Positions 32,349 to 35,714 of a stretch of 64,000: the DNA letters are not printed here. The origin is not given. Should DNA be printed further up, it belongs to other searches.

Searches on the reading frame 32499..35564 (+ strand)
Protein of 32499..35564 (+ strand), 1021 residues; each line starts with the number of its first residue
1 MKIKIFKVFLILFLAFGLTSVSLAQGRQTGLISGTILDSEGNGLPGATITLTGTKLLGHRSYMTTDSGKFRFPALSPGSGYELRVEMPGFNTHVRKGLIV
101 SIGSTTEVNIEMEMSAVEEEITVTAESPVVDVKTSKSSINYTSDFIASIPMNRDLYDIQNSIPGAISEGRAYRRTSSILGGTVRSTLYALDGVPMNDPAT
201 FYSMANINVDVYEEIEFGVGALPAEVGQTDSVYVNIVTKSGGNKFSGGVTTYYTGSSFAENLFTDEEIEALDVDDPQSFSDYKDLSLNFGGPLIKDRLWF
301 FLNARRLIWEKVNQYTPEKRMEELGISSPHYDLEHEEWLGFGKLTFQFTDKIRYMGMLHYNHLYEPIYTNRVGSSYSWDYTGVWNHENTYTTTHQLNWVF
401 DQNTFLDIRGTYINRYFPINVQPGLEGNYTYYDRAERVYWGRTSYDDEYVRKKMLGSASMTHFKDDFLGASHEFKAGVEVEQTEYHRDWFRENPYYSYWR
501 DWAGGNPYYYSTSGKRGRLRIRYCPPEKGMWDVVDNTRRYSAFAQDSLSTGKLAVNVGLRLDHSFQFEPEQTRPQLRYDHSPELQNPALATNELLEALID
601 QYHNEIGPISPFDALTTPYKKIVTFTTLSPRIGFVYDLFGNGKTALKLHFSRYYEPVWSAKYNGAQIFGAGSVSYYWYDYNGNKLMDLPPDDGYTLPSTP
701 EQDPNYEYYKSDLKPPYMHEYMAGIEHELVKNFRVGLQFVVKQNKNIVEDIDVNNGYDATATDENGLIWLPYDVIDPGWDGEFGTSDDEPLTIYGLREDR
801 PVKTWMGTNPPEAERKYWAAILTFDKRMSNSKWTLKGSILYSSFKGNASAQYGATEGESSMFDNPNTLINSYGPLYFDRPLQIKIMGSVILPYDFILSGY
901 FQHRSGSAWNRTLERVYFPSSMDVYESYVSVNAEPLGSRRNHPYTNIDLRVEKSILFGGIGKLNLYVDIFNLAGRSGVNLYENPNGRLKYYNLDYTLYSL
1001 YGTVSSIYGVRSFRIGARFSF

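Call 3: search_protein_families(library=pfam, proteins=[window:32499-35564:+], max_evalue=0.01)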
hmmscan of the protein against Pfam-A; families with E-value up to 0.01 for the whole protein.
window:32499-35564:+ (1021 aa): 5 families
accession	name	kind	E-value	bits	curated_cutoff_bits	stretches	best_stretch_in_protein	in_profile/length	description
PF25183.1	OMP_b-brl_4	-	1.3e-28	100.4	30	2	338-892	155-678/838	Outer membrane beta barrel domain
PF13620.12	CarboxypepD_reg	-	6.4e-17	62.1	32.3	1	32-113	2-82/82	Carboxypeptidase regulatory-like domain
PF13715.12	CarbopepD_reg_2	-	2.7e-08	34.2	32.2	1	32-120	1-85/88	CarboxypepD_reg-like domain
PF07715.20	Plug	-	0.00067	20.6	23.9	1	134-227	5-100/107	TonB-dependent Receptor Plug Domain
PF17802.7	SpaA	-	0.0025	18.4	23.1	0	38-84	9-57/91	Prealbumin-like fold domain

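Call 4: search_protein_families(library=ncbifam, proteins=[window:32499-35564:+], max_evalue=0.01)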
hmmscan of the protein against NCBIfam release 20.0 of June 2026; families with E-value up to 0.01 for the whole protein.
window:32499-35564:+ (1021 aa): 0 families
